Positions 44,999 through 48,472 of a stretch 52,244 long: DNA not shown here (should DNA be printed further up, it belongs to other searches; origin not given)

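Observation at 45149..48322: Pmp-type beta-helix giant protein hard-wired into a type V pilus operon, with no recognisable export or anchoring module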

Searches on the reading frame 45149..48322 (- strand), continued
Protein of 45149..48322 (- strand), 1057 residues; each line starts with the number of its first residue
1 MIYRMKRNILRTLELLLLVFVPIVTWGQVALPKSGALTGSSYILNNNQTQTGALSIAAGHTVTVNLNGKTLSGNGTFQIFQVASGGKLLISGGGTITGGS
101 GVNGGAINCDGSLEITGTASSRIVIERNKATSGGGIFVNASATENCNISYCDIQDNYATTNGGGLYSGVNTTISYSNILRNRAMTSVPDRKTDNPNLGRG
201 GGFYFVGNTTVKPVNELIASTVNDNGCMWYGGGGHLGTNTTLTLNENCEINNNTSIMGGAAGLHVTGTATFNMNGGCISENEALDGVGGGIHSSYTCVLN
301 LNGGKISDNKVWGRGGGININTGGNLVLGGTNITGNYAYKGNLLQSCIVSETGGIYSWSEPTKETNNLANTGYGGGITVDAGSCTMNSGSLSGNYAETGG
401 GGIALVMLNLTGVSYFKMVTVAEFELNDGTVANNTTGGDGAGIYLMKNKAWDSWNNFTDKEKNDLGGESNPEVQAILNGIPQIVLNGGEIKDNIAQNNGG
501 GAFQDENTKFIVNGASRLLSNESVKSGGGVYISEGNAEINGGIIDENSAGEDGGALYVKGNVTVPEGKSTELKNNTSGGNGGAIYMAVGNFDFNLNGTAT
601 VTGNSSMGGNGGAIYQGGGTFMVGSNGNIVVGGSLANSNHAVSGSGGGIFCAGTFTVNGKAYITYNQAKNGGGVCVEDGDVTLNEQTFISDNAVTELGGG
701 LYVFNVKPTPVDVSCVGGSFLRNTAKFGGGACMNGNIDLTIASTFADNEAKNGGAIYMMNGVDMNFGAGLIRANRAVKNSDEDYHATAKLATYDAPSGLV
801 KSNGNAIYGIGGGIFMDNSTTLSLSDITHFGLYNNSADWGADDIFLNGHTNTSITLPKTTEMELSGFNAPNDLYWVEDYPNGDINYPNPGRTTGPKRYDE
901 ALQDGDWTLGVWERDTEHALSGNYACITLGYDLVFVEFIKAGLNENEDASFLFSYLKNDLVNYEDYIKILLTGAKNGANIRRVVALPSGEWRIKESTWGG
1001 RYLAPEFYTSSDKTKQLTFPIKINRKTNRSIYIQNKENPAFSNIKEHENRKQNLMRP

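Call 21: find_encoding_contigs(protein=P0001, flank=10000, max_places=2)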
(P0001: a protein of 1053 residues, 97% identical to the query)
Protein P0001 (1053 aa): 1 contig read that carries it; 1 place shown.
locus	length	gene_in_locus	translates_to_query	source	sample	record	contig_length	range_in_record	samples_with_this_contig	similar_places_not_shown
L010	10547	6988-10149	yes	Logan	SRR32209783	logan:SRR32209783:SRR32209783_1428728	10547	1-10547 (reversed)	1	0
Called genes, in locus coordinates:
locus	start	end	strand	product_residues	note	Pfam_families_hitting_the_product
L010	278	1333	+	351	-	PF00165:HTH_AraC (faint), PF12833:HTH_18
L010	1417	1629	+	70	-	-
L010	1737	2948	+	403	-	PF12099:DUF3575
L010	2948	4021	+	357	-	PF17145:DUF5119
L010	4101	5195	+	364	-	PF13149:Mfa_like_1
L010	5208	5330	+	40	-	-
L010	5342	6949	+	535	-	PF13149:Mfa_like_1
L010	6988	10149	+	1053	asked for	-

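Call 31: predict_structure(alignment_id=A1)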
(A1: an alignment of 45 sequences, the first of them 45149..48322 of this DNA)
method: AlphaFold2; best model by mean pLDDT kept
length: 1057 residues; sequences in the alignment: 45
mean_pLDDT: 90.8   pTM: 0.84
mean pLDDT of the five models: 90.8, 90.3, 89.6, 89.5, 89.1
residues with pLDDT >= 90: 750; 70-90: 235; 50-70: 58; < 50: 14
segments of 3 or more residues with pLDDT < 50: 1-5, 22-25, 1053-1057
pLDDT, mean of each block of 10 residues (from residue 1): 49 59 59 93 96 96 97 95 96 96 97 97 98 97 94 98 98 98 95 88 96 97 97 96 98 92 94 98 95 90 98 96 91 98 93 94 85 97 96 98 94 86 97 98 97 94 94 95 98 99 98 95 98 96 97 98 88 98 96 81 98 96 93 92 97 96 97 97 96 96 97 94 97 98 96 97 94 91 77 91 90 97 88 91 95 93 73 86 77 80 80 90 93 86 81 78 83 82 86 75 80 74 83 82 63 42
secondary structure, 60 per line:
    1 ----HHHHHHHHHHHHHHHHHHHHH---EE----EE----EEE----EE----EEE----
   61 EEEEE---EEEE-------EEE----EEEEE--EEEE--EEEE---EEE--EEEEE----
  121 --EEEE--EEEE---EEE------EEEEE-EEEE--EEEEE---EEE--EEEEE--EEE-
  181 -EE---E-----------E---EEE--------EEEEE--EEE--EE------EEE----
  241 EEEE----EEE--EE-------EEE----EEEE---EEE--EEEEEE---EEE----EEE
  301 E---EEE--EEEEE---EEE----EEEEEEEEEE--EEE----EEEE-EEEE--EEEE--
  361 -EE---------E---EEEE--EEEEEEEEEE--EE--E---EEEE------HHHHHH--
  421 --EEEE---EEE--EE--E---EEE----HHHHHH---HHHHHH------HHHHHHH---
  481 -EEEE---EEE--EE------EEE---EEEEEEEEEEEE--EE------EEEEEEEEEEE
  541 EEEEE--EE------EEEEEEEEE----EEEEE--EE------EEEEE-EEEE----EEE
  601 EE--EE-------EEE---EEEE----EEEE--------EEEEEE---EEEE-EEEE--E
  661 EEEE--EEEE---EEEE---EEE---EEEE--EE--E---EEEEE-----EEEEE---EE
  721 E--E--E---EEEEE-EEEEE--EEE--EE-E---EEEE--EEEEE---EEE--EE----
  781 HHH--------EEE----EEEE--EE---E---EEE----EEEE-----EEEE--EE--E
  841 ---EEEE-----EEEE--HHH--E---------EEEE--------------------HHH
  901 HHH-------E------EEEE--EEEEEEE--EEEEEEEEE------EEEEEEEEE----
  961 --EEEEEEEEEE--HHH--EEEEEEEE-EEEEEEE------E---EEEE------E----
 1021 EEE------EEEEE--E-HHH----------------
elements in order (helices of 4 or more, strands of 3 or more residues): H5-25 E41-43 E54-56 E61-65 E69-72 E80-82 E87-91 E94-97 E100-103 E107-109 E112-116 E123-126 E129-132 E136-138 E145-149 E151-154 E157-161 E165-167 E170-174 E177-179 E203-205 E214-218 E221-223 E234-236 E241-244 E249-251 E263-265 E270-273 E277-279 E282-287 E291-293 E298-301 E305-307 E310-314 E318-320 E325-334 E337-339 E344-347 E349-352 E355-358 E377-380 E383-392 E403-406 H413-418 E423-426 E430-432 E443-445 H450-455 H459-464 H471-477 E482-485 E489-491 E502-504 E508-519 E530-545 E556-564 E569-573 E584-588 E590-593 E598-602 E614-616 E620-623 E628-631 E640-645 E649-652 E654-657 E660-664 E667-670 E674-677 E681-683 E687-690 E701-705 E711-715 E719-721 E731-735 E737-741 E744-746 E756-759 E762-766 E770-772 E792-794 E799-802 E814-816 E821-824 E830-833 E844-847 E853-856 E874-877 H898-903 E918-921 E924-930 E933-941 E948-956 E963-972 E980-987 E989-995 E1006-1009 E1021-1023 E1030-1034

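Call 33: fold_search(model_id=the predicted structure, library=pdb)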
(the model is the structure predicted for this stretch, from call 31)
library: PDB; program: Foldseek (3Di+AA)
matches with E <= 10: 381; with E <= 0.001: 0
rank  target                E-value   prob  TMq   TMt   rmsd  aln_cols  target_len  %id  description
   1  8wxd_A                3.0e-02  0.98  0.07  0.16  11.0       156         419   17  Crystal Structure of shaft pilin PilA from Streptococcus sanguinis (released 2025-05-07)
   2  5j44_A                1.1e-01  0.16  0.18  0.18  16.6       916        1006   10  Crystal structure of the Secreted Extracellular protein A (SepA) from Shigella flexneri (released 2017-04-12)
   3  8wgg                  1.1e-01  0.89  0.07  0.15  13.1       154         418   15  Crystal structure of basal pilin PilB from Streptococcus sanguinis (released 2025-03-26)
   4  8wg6                  1.1e-01  0.89  0.07  0.16  11.7       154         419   14  Crystal structure of major pilin PilB from Streptococcus sanguinis - SeMet derivative (released 2025-03-26)
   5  7vcn_B                1.2e-01  0.99  0.09  0.19   8.8       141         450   14  Crystal Structure of PitA fragment from pilus islet-2 of Streptococcus oralis with Tb-Xo4 (released 2022-07-13)
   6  7ko9                  1.5e-01  0.12  0.12  0.19  18.3       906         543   11  Crystal structure of antigen 43 from uropathogenic Escherichia coli UTI89 (released 2022-03-09)
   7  7o7t                  1.7e-01  0.12  0.15  0.19  25.5       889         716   12  Structure of the PL6 family alginate lyase Patl3640 from Pseudoalteromonas atlantica T6c in complex with 4-deoxy-L-eryth (released 2021-07-28)
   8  7vcr_B                2.3e-01  0.99  0.09  0.19   6.3       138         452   12  Crystal Structure of PitA fragment from pilus islet-2 of Streptococcus oralis (released 2022-06-01)
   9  7dmk_A                2.8e-01  0.07  0.11  0.14  24.4       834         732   10  PL6 alginate lyase BcAlyPL6 (released 2021-10-06)
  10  9dty_F                3.2e-01  0.87  0.06  0.31   5.7       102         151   12  Crystal structure of PRT3789 in complex with the bromodomain of human BRM (SMARCA2) and pVHL:ElonginC:ElonginB (released 2025-10-01)
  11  3klq_A                3.2e-01  0.75  0.07  0.39  12.4       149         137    9  Crystal Structure of the Minor Pilin FctB from Streptococcus pyogenes 90/306S (released 2010-04-28)
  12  9vqn                  3.4e-01  0.77  0.08  0.17  10.7       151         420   17  Crystal structure of Se-Met SSA1633 from Streptococcus sanguinis (Phase determination model) (released 2026-01-21)
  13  8zv8_F                4.0e-01  0.82  0.06  0.32   6.3       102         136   11  Crystal structure of VHL-EloB-EloC in complex with a fragment compound 7HC_2 (D7) (released 2024-12-18)
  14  4w9f_C                4.4e-01  0.85  0.06  0.33   5.6       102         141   13  pVHL:EloB:EloC in complex with (2S,4R)-1-(3,3-dimethylbutanoyl)-4-hydroxy-N-(4-(4-methylthiazol-5-yl)benzyl)pyrrolidin (released 2014-09-10)
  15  8f5n_A                4.6e-01  0.63  0.08  0.23  12.3       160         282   14  Identification of an Immunodominant region on a Group A Streptococcus T-antigen Reveals Temperature-Dependent Motion i (released 2023-03-08)
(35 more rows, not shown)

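Call 37: find_related_loci(query=A1, collection=genome_contigs, flank=8000)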
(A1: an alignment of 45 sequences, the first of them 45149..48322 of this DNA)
Query A1 (1057 aa) in genome_contigs; peptide patterns used: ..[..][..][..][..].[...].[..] (x = any residue, [..] = any of these).
89 stretches matched a pattern; 7 encode a relative of the query (tblastn E <= 1e-3); 7 distinct loci.
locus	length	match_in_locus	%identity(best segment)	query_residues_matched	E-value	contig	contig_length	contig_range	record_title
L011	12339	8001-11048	37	79-1057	2e-159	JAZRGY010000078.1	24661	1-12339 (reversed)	MAG: Candidatus Cryptobacteroides sp. isolate T1900045485_YK20190179.MAGScoT_cleanbin_000049 SGB_7344_k141_1781185, whol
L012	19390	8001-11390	35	50-1057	7e-137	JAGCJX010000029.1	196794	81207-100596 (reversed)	MAG: Bacteroidales bacterium isolate RGIG9859 Yak_Rectum-2__c297866, whole genome shotgun sequence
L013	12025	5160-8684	50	5-1055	1e-127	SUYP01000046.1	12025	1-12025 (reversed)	MAG: Bacteroidales bacterium isolate SIG153 NODE_23035_length_12025_cov_13.123382, whole genome shotgun sequence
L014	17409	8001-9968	36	70-826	1e-85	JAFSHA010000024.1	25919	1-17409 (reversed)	MAG: Eggerthellaceae bacterium isolate RGIG3135 Goat_Rectum.Co__c360549, whole genome shotgun sequence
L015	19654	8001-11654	29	373-762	1e-12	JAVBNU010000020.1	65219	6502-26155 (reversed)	MAG: Candidatus Gastranaerophilaceae bacterium isolate EPI_MAG_00090 c_000005520856, whole genome shotgun sequence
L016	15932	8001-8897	29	519-763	2e-10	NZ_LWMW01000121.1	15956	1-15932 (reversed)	Methanobrevibacter cuticularis strain DSM 11139 MBCUT_contig000121, whole genome shotgun sequence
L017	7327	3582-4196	26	537-757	1e-5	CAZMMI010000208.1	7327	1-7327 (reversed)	MAG TPA_asm: uncultured Anaerolinea sp. isolate SRP294416_co1_257 genome assembly, contig: NODE_23650_length_7327_cov_21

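Call 52: search_protein_families(library=pfam, proteins=[L009:5014-5544:+, L009:5912-6598:+, L009:6669-7280:+, L009:7416-7988:+, L009:12176-12781:+, L009:12796-13491:+, L009:13670-15184:+, L014:5278-6066:+, L014:6129-6764:+, L014:11235-11858:+], max_evalue=0.01)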
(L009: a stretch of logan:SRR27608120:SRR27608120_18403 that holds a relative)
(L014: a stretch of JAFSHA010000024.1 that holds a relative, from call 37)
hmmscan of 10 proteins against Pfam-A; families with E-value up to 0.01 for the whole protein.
L009:5014-5544:+ (176 aa): 2 families
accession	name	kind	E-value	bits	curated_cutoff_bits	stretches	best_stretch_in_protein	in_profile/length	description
PF10502.14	Peptidase_S26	-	2.6e-08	34.5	22.9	1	13-75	5-71/168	Signal peptidase, peptidase S26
PF00717.28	Peptidase_S24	-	0.0026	17.9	23.3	1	36-77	40-79/116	Peptidase S24-like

L009:5912-6598:+ (228 aa): 1 family
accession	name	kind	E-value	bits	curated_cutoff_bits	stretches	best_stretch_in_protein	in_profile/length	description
PF12389.13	Peptidase_M73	-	0.00015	22.1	22.5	1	16-52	17-52/196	Camelysin metallo-endopeptidase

L009:6669-7280:+ (203 aa): 1 family
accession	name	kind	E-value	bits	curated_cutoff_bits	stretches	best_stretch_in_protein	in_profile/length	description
PF12389.13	Peptidase_M73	-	2.2e-11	44.4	22.5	1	2-74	3-75/196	Camelysin metallo-endopeptidase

L009:7416-7988:+ (190 aa): 1 family
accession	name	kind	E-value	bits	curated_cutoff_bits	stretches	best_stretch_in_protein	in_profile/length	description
PF12389.13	Peptidase_M73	-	0.0012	19.1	22.5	1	5-48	4-48/196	Camelysin metallo-endopeptidase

L009:12176-12781:+ (201 aa): 0 families

L009:12796-13491:+ (231 aa): 1 family
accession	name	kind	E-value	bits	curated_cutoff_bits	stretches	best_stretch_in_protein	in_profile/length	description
PF00746.26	Gram_pos_anchor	-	1.1e-05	25.8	20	1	190-230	2-41/43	LPXTG cell wall anchor motif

L009:13670-15184:+ (504 aa): 0 families

L014:5278-6066:+ (262 aa): 1 family
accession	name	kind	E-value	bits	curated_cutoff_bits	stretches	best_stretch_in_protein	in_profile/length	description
PF10502.14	Peptidase_S26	-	1.9e-05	25.1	22.9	1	17-76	6-67/168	Signal peptidase, peptidase S26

L014:6129-6764:+ (211 aa): 0 families

L014:11235-11858:+ (207 aa): 0 families

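Call 53: find_encoding_contigs(protein=P0058, flank=6000, max_places=1)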
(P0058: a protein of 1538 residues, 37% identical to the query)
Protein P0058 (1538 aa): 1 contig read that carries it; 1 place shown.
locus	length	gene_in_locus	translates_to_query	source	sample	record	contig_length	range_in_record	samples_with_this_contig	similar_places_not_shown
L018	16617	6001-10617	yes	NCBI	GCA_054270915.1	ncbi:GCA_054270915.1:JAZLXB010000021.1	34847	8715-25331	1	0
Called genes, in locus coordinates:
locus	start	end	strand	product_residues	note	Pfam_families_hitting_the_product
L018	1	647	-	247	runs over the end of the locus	PF00561:Abhydrolase_1 (weak), PF00756:Esterase (weak)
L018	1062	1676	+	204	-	PF00239:Resolvase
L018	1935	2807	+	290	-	-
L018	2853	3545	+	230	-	-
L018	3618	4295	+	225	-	-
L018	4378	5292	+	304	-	-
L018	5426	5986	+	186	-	-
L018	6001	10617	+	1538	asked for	-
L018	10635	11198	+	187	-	-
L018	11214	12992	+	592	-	PF16570:GramPos_pilinD3 (faint), PF05738:Cna_B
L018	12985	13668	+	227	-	PF04203:Sortase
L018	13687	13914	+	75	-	-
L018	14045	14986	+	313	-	PF13088:BNR_2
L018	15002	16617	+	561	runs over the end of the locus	PF00295:Glyco_hydro_28 (faint)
